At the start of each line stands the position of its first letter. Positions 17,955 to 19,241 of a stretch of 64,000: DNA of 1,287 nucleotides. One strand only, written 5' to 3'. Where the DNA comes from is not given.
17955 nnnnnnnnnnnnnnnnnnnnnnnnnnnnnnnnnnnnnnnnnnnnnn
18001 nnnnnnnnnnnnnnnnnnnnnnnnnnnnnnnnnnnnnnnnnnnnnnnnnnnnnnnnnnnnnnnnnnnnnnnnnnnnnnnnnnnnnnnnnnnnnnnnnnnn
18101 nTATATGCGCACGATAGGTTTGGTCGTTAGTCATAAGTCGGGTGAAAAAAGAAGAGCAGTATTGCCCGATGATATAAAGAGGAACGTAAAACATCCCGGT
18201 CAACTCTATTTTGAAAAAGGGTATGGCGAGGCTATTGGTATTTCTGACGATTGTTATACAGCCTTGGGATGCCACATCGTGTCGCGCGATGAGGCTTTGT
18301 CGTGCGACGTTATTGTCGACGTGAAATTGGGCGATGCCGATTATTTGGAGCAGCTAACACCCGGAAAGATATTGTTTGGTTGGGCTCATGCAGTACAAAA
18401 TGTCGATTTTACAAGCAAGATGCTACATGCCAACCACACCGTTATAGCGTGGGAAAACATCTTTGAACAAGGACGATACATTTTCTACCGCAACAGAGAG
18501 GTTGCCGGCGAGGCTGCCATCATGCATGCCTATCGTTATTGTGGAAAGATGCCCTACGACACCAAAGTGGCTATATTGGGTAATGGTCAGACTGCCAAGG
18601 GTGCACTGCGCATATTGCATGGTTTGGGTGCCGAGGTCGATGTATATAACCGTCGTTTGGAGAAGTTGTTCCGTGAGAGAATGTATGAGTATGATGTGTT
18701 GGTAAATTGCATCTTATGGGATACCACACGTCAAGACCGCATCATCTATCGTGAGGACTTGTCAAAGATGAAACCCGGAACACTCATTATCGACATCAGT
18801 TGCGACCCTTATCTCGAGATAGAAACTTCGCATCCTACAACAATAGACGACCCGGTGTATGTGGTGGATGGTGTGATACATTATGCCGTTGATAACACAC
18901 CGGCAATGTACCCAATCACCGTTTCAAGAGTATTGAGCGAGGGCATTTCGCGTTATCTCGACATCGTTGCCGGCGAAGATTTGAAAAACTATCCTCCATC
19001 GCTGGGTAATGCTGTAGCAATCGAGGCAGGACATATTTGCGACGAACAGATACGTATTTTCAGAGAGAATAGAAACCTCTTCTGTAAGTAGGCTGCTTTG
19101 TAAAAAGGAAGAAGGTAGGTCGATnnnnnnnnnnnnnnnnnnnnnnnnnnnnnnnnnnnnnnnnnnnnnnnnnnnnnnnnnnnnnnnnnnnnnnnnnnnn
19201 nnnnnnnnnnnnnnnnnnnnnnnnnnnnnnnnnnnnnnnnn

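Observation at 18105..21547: CEOS-like opine-type dehydrogenase, ATP-grasp and CapA-like trio next to the uronic-acid genes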

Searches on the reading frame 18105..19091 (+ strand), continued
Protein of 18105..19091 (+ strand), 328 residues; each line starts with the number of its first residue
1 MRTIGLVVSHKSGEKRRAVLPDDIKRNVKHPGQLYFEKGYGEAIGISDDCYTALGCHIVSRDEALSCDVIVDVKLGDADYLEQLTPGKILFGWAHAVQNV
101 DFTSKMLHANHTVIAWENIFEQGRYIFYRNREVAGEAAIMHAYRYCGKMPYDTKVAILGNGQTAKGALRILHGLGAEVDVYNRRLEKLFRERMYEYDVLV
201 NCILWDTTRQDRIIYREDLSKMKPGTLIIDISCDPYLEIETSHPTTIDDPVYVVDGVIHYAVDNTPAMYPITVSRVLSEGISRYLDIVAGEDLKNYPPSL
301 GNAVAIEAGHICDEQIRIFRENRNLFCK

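Call 70: find_encoding_contigs(protein=P0018, flank=7000, max_places=2)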
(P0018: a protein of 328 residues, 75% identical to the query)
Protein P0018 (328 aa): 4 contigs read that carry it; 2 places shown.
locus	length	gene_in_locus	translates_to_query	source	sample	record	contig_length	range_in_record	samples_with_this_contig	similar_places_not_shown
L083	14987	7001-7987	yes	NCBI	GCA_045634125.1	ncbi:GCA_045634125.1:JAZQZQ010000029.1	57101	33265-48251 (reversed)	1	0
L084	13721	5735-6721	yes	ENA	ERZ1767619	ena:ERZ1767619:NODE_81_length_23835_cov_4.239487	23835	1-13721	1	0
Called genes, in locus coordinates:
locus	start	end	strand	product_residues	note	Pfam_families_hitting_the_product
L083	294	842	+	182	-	PF02357:NusG (weak)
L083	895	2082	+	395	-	PF00953:Glycos_transf_4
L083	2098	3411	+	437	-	PF01210:NAD_Gly3P_dh_N (weak), PF02737:3HCDH_N (weak), PF03721:UDPG_MGDP_dh_N, PF00984:UDPG_MGDP_dh, PF03720:UDPG_MGDP_dh_C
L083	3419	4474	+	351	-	PF04321:RmlD_sub_bind, PF01073:3Beta_HSD, PF01370:Epimerase, PF02719:Polysacc_synt_2, PF07993:NAD_binding_4, PF13460:NAD_binding_10 (faint), PF16363:GDP_Man_Dehyd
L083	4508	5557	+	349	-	PF01757:Acyl_transf_3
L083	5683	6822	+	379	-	PF01943:Polysacc_synt, PF13440:Polysacc_synt_3 (weak)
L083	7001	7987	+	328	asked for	PF05222:AlaDh_PNT_N, PF02826:2-Hacid_dh_C (weak), PF01262:AlaDh_PNT_C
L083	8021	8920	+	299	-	PF14305:ATPgrasp_TupA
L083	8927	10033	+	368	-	-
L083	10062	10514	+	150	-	PF00132:Hexapep, PF14602:Hexapep_2 (weak)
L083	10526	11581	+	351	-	PF00534:Glycos_transf_1, PF13692:Glyco_trans_1_4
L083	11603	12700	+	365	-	PF20706:GT4-conflict (faint), PF13439:Glyco_transf_4, PF00534:Glycos_transf_1, PF13692:Glyco_trans_1_4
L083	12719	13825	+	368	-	PF14907:NTP_transf_5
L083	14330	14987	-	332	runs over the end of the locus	PF22558:REase-ARP, PF20796:PDDEXK_13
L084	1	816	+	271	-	?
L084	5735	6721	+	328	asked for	PF05222:AlaDh_PNT_N, PF02826:2-Hacid_dh_C (weak), PF01262:AlaDh_PNT_C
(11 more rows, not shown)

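Call 77: find_homologous_proteins(query=L074:4974-6089:+, max_evalue=1e-20)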
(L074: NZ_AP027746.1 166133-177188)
Query L074:4974-6089:+ (371 aa): 6382 proteins with E <= 1e-20 among 8000 candidates; the best 120 are listed.
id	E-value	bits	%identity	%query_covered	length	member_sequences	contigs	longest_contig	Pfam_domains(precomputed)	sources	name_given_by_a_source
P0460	1.2e-255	865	100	100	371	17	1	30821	PF01262.28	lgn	-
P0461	1.7e-254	862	99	100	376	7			PF01262.28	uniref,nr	uniref:Alanine dehydrogenase n=1 Tax=Aeromonas hydrophila TaxID=644 RepID=A0A346ACD1_AERHY|nr:alanin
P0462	1.1e-237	806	92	100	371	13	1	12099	PF05222.22,PF01262.28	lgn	-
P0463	2.7e-236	802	91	100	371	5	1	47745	PF05222.22,PF01262.28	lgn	-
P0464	1.7e-226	769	88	100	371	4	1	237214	PF05222.22,PF01262.28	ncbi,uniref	ncbi:N(5)-(carboxyethyl)ornithine synthase [Shewanella oncorhynchi]|uniref:N(5)-(carboxyethyl)ornith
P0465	2.8e-226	769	88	100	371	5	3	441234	PF05222.22,PF01262.28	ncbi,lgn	ncbi:N(5)-(carboxyethyl)ornithine synthase [Aeromonas veronii]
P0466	9.8e-223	757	87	100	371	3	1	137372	PF05222.22,PF01262.28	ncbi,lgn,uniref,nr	ncbi:N(5)-(carboxyethyl)ornithine synthase [Shewanella sp. SM95]|uniref:N(5)-(carboxyethyl)ornithine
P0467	1.2e-222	757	86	100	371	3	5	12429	PF01262.28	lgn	-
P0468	1.0e-200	685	78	99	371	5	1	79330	PF01262.28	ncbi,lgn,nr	ncbi:N(5)-(carboxyethyl)ornithine synthase [Vibrio cholerae]|nr:N(5)-(carboxyethyl)ornithine synthas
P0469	4.2e-200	683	77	100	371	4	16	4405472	PF05222.22,PF01262.28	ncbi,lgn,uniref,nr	ncbi:N(5)-(carboxyethyl)ornithine synthase [Providencia rettgeri]|uniref:N(5)-(carboxyethyl)ornithin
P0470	2.9e-188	644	72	100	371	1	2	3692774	PF05222.22,PF01262.28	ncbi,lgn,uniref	ncbi:N(5)-(carboxyethyl)ornithine synthase [Edwardsiella tarda]|uniref:N(5)-(carboxyethyl)ornithine 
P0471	9.3e-185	632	72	99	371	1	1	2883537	PF01262.28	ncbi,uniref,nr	ncbi:alanine dehydrogenase [Salinivibrio costicola]|uniref:Alanine dehydrogenase n=1 Tax=Salinivibri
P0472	3.9e-184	630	75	94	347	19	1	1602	PF01262.28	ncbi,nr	ncbi:TPA: hypothetical protein N6V72_004729, partial [Escherichia coli]|nr:hypothetical protein [Esc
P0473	7.7e-181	619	70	100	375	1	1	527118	PF05222.22,PF01262.28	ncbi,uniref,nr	ncbi:N(5)-(carboxyethyl)ornithine synthase [Pseudoalteromonas sp. BDTF-M6]|uniref:N(5)-(carboxyethyl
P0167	9.1e-172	589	68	99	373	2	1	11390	PF01262.28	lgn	-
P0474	1.1e-161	556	63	99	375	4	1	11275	PF01262.28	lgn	-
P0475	7.9e-161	553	64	99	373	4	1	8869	PF01262.28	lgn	-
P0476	1.2e-160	553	64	99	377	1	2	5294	PF01262.28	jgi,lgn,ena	-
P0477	2.5e-160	552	63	99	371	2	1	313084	PF01262.28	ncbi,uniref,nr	ncbi:N(5)-(carboxyethyl)ornithine synthase [Photobacterium carnosum]|uniref:N(5)-(carboxyethyl)ornit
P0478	5.0e-159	547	60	100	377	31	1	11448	PF05222.22,PF01262.28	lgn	-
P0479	9.1e-159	547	62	99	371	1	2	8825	PF05222.22,PF01262.28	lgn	-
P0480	2.2e-158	545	61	99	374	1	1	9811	PF05222.22,PF01262.28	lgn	-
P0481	3.0e-157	542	61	99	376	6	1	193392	PF01262.28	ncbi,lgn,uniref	ncbi:hypothetical protein [Serratia fonticola]|uniref:hypothetical protein n=1 Tax=Serratia fonticol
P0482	4.9e-157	541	62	99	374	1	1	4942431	PF05222.22,PF01262.28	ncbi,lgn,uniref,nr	ncbi:N(5)-(carboxyethyl)ornithine synthase [Symbiopectobacterium purcellii]|uniref:N(5)-(Carboxyethy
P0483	1.4e-153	530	60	99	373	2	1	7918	PF05222.22,PF01262.28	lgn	-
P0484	1.4e-153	530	59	99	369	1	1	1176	PF01262.28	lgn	-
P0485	2.2e-153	529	61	99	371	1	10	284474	PF01262.28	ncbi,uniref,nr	ncbi:Rossmann-fold NAD(P)-binding domain-containing protein [Candidatus Enterovibrio escicola]|unire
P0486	3.0e-150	519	57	99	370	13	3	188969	PF05222.22,PF01262.28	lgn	-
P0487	1.7e-148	513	57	99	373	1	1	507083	PF05222.22,PF01262.28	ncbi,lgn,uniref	ncbi:hypothetical protein AB4K05_09695 [Kluyvera sp. STS39-E]|uniref:hypothetical protein n=1 Tax=Kl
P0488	1.2e-147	510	59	97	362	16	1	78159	PF05222.22,PF01262.28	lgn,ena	-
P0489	3.9e-142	492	56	99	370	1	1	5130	PF05222.22,PF01262.28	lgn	-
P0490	9.3e-141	487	56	99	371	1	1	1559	PF05222.22,PF01262.28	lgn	-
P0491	6.8e-139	481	56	99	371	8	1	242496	PF05222.22,PF01262.28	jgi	jgi:alanine dehydrogenase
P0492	7.1e-132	458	53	100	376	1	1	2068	PF01262.28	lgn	-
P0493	1.0e-131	458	52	100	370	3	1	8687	PF01262.28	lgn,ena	-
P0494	4.5e-130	452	51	99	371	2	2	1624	PF05222.22,PF01262.28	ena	-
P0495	4.4e-117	409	48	100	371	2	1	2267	PF05222.22,PF01262.28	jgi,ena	-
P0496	5.9e-117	409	64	73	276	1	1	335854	PF01262.28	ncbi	ncbi:TPA: hypothetical protein ACXNHL_002034 [Serratia marcescens]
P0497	1.4e-115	404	48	99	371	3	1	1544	PF05222.22,PF01262.28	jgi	jgi:alanine dehydrogenase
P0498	2.5e-114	400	47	99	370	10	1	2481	PF05222.22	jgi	-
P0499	3.1e-114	400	48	99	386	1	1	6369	PF05222.22,PF01262.28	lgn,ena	-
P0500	4.9e-113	396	48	98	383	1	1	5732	PF05222.22,PF01262.28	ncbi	-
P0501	1.9e-111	391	48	99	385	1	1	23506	PF05222.22,PF01262.28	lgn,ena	-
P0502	2.0e-111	391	47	98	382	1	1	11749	PF05222.22,PF01262.28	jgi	jgi:alanine dehydrogenase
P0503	2.9e-111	390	48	99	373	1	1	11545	PF05222.22,PF01262.28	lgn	-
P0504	2.6e-109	384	47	99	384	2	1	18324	PF05222.22,PF01262.28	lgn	-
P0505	2.7e-109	384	46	98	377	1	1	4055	PF05222.22,PF01262.28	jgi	jgi:alanine dehydrogenase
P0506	3.2e-109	384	47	99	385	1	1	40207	PF05222.22,PF01262.28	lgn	-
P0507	1.1e-108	382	46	99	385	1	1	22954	PF05222.22,PF01262.28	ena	-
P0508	1.3e-108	382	47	99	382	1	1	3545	PF05222.22,PF01262.28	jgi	jgi:alanine dehydrogenase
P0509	1.5e-108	381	45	99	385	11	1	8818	PF05222.22,PF01262.28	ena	-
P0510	4.1e-108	380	46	99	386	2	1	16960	PF05222.22,PF01262.28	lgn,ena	-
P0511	5.5e-108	379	46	99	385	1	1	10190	PF05222.22,PF01262.28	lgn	-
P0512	8.0e-108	379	47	99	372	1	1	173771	PF01262.28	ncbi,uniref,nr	ncbi:alanine dehydrogenase [Vibrio kanaloae]|uniref:Alanine dehydrogenase n=1 Tax=Vibrio kanaloae Ta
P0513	1.5e-107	378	46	99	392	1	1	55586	PF05222.22,PF01262.28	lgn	-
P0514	1.5e-107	378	46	99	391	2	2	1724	PF05222.22,PF01262.28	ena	-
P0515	2.5e-107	377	44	99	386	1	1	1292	PF05222.22,PF01262.28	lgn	-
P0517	4.0e-107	377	46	99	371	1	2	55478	PF05222.22,PF01262.28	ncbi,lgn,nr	ncbi:MAG: alanine dehydrogenase [Desulfobulbus propionicus]|nr:MAG: alanine dehydrogenase [Desulfobu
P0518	5.0e-107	376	45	99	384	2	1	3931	PF05222.22,PF01262.28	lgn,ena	-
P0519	5.9e-107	376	44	98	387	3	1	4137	PF05222.22,PF01262.28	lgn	-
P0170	7.5e-107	376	47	99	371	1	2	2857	PF05222.22,PF01262.28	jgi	-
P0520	1.3e-106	375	47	99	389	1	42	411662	PF05222.22,PF01262.28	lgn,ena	-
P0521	1.7e-106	375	44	99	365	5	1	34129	PF05222.22,PF01262.28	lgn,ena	-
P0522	1.8e-106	375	46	98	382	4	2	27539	PF05222.22,PF01262.28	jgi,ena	-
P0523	2.1e-106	374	45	98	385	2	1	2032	PF05222.22,PF01262.28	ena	-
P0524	2.8e-106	374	45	99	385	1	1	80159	PF05222.22,PF01262.28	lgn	-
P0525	2.8e-106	374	45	98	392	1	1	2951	PF05222.22,PF01262.28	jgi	-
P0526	3.6e-106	373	45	98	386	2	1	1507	PF05222.22,PF01262.28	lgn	-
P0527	4.9e-106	373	46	98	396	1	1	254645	PF05222.22,PF01262.28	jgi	jgi:alanine dehydrogenase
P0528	5.1e-106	373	45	98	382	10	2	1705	PF05222.22,PF01262.28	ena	-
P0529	5.6e-106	373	47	98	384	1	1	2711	PF05222.22,PF01262.28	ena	-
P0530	6.1e-106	373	44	99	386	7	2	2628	PF05222.22,PF01262.28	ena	-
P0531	7.8e-106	372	46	98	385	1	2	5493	PF05222.22,PF01262.28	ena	-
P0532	1.0e-105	372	44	99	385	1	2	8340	PF05222.22,PF01262.28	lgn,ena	-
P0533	1.0e-105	372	46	98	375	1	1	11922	PF05222.22,PF01262.28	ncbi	-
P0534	1.3e-105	372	46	99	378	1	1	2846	PF05222.22,PF01262.28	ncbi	-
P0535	2.0e-105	371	46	99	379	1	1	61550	PF05222.22,PF01262.28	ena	-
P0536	4.1e-105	370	45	99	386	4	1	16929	PF05222.22,PF01262.28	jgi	jgi:alanine dehydrogenase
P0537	4.2e-105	370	45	98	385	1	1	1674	PF05222.22,PF01262.28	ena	-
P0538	8.1e-105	369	43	98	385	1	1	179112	PF05222.22,PF01262.28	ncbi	-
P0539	1.7e-104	368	47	99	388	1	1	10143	PF05222.22,PF01262.28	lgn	-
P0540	2.2e-104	368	45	99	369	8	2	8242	PF05222.22,PF01262.28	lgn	-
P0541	2.6e-104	367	45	99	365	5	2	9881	PF05222.22,PF01262.28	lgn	-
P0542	2.7e-104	367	45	98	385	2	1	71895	PF05222.22,PF01262.28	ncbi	-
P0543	3.3e-104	367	44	99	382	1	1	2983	PF05222.22,PF01262.28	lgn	-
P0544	4.0e-104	367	46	99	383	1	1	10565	PF05222.22,PF01262.28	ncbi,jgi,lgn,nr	ncbi:MAG: alanine dehydrogenase [Actinobacteria bacterium]|jgi:alanine dehydrogenase|nr:alanine dehy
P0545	4.9e-104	366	47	99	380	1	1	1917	PF05222.22,PF01262.28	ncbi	-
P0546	5.3e-104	366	48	98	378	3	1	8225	PF05222.22,PF01262.28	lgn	-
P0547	6.8e-104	366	44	98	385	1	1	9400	PF05222.22,PF01262.28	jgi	jgi:alanine dehydrogenase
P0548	8.1e-104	366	45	99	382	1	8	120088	PF05222.22,PF01262.28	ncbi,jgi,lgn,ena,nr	ncbi:MAG: N(5)-(carboxyethyl)ornithine synthase [Candidatus Thermoplasmatota archaeon]|jgi:alanine d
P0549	1.7e-103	365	46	98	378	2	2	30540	PF05222.22,PF01262.28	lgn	-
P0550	2.1e-103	364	43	99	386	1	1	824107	PF05222.22,PF01262.28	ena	-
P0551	2.1e-103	364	45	99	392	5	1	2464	PF05222.22,PF01262.28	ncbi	-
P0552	3.0e-103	364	45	98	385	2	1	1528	PF05222.22,PF01262.28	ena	-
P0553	4.0e-103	363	44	98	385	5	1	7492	PF05222.22,PF01262.28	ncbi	-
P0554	4.1e-103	363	46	99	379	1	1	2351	PF05222.22,PF01262.28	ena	-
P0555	4.6e-103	363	46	98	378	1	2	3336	PF05222.22,PF01262.28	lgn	-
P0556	4.8e-103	363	45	99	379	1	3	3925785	PF05222.22,PF01262.28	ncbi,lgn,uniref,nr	ncbi:N(5)-(carboxyethyl)ornithine synthase [Aeromicrobium fastidiosum]|uniref:Alanine dehydrogenase 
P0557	4.8e-103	363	44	98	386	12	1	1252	PF05222.22,PF01262.28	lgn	-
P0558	4.8e-103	363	44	99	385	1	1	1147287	PF05222.22,PF01262.28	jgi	jgi:alanine dehydrogenase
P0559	5.0e-103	363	44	98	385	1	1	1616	PF05222.22,PF01262.28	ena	-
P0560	5.4e-103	363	46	99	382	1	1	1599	PF05222.22,PF01262.28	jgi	jgi:alanine dehydrogenase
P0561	5.9e-103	363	44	99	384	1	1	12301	PF05222.22,PF01262.28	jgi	jgi:alanine dehydrogenase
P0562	7.1e-103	363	44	98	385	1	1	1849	PF05222.22,PF01262.28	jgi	jgi:alanine dehydrogenase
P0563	7.1e-103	363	46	98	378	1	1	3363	PF05222.22,PF01262.28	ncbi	ncbi:MAG: N(5)-(carboxyethyl)ornithine synthase [Aeromicrobium sp.]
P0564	8.8e-103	362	45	99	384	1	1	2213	PF05222.22,PF01262.28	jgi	-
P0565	9.1e-103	362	46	99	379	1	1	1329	PF05222.22,PF01262.28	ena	-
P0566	9.4e-103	362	46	99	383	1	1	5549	PF05222.22,PF01262.28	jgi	jgi:alanine dehydrogenase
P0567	9.5e-103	362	47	99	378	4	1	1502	PF05222.22,PF01262.28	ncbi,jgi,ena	-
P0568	1.0e-102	362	45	99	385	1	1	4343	PF05222.22,PF01262.28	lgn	-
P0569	1.5e-102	362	44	99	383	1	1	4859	PF05222.22,PF01262.28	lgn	-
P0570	1.6e-102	361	46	99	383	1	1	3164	PF05222.22,PF01262.28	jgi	jgi:alanine dehydrogenase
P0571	2.0e-102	361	45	98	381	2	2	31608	PF05222.22,PF01262.28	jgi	jgi:alanine dehydrogenase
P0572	2.1e-102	361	44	98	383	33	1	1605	PF05222.22,PF01262.28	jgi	jgi:alanine dehydrogenase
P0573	2.5e-102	361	44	98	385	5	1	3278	PF05222.22,PF01262.28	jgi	jgi:alanine dehydrogenase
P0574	4.6e-102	360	46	99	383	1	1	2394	PF05222.22,PF01262.28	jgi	jgi:alanine dehydrogenase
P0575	5.0e-102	360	46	98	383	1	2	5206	PF05222.22,PF01262.28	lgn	-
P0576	6.3e-102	360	45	98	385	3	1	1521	PF05222.22,PF01262.28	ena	-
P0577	6.4e-102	359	45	98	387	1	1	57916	PF05222.22,PF01262.28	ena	-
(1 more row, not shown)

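Call 78: find_encoding_contigs(protein=P0469, flank=9000, max_places=2)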
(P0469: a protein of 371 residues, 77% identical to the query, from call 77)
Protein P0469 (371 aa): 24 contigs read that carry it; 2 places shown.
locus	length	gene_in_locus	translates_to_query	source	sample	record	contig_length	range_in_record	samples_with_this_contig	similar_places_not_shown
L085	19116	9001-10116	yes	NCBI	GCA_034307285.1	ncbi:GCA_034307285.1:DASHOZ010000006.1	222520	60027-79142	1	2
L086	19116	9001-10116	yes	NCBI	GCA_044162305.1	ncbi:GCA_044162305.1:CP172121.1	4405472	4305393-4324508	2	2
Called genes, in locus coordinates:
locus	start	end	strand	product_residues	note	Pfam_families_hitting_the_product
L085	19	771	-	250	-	PF01435:Peptidase_M48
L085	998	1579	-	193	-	PF05962:HutD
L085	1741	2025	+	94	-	PF04221:RelB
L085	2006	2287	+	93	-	PF15738:YafQ_toxin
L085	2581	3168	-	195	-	PF13801:Metal_resist (weak), PF07813:LTXXQ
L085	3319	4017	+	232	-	PF00072:Response_reg, PF00486:Trans_reg_C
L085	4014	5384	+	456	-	PF16527:CpxA_peri, PF00672:HAMP, PF00512:HisKA, PF02518:HATPase_c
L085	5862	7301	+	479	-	PF14052:Caps_assemb_Wzi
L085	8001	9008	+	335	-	PF08443:RimK (faint)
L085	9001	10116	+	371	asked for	PF05222:AlaDh_PNT_N (faint), PF01262:AlaDh_PNT_C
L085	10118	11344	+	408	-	PF01943:Polysacc_synt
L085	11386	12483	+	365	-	PF13477:Glyco_trans_4_2 (weak), PF13439:Glyco_transf_4, PF00534:Glycos_transf_1, PF13692:Glyco_trans_1_4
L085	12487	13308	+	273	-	-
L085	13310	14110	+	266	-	PF00535:Glycos_transf_2, PF10111:Glyco_tranf_2_2, PF13641:Glyco_tranf_2_3 (weak)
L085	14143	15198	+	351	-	PF14897:EpsG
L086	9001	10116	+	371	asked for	PF05222:AlaDh_PNT_N (faint), PF01262:AlaDh_PNT_C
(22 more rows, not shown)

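Call 79: find_encoding_contigs(protein=P0464, flank=9000, max_places=1)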
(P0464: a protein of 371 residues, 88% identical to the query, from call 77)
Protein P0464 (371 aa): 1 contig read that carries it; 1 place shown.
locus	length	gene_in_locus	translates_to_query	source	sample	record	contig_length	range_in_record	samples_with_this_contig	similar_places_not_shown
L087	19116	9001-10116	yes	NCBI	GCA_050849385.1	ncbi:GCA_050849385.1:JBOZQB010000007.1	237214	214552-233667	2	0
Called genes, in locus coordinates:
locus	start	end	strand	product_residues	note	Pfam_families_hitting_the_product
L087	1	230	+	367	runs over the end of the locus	PF00072:Response_reg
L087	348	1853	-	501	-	PF07690:MFS_1, PF00854:PTR2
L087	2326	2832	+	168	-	PF02357:NusG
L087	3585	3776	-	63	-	-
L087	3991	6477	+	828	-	PF02563:Poly_export, PF22461:SLBB_2 (weak), PF10531:SLBB, PF22461:SLBB_2 (weak), PF10531:SLBB, PF22461:SLBB_2 (weak), PF10531:SLBB (weak)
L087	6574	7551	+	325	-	PF02706:Wzz, PF13807:GNVR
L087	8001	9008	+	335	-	-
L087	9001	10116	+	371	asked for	PF05222:AlaDh_PNT_N (weak), PF01262:AlaDh_PNT_C (weak)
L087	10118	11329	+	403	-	PF01943:Polysacc_synt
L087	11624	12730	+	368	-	PF13439:Glyco_transf_4, PF00534:Glycos_transf_1, PF13692:Glyco_trans_1_4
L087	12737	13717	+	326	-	PF14897:EpsG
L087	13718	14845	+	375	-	PF13439:Glyco_transf_4, PF00534:Glycos_transf_1, PF13692:Glyco_trans_1_4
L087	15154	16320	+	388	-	PF03721:UDPG_MGDP_dh_N, PF00984:UDPG_MGDP_dh, PF03720:UDPG_MGDP_dh_C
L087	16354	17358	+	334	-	PF01073:3Beta_HSD, PF01370:Epimerase, PF02719:Polysacc_synt_2, PF04321:RmlD_sub_bind, PF07993:NAD_binding_4 (faint), PF13460:NAD_binding_10 (weak), PF16363:GDP_Man_Dehyd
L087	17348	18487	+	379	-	PF13477:Glyco_trans_4_2, PF13439:Glyco_transf_4 (weak), PF00534:Glycos_transf_1, PF13692:Glyco_trans_1_4, PF13524:Glyco_trans_1_2 (weak)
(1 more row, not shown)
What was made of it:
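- A sister DH clade sits beside an ATP-grasp gene, ugd and a 4-epimerase in the cpxA-linked locus of Providencia rettgeri and in a Shewanella locus (calls 77-79).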

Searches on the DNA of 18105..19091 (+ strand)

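Call 40: search_dna_similar(query=L074:4974-6089:+, collection=ecoli_genomes, mode=near, max_rows=10)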
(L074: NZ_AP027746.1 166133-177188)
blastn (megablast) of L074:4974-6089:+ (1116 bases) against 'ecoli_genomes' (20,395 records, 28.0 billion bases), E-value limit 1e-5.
Records with a match: 2; places in all: 2; records where one place covers at least 80% of the query: 2.
Genomes with a match: 2 of 5426; with a place that covers at least 80% of the query: 2. Places per genome that has any: lowest 1, median 1, highest 1. On chromosomes: 0 places; on plasmids: 2.
Best place of each record, by identity: >=99% 2.
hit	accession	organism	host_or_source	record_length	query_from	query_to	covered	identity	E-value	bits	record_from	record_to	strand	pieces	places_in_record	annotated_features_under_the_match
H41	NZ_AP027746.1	Escherichia coli strain 2017-01-4CC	Homo sapiens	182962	1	1116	100%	100.0%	0e+0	2061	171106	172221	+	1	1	N(5)-(carboxyethyl)ornithine synthase | hypothetical protein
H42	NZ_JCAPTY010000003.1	Escherichia coli strain ES7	Aquarana catesbeiana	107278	1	1116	100%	100.0%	0e+0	2061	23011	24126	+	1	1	N(5)-(carboxyethyl)ornithine synthase | ATP-grasp domain-containing protein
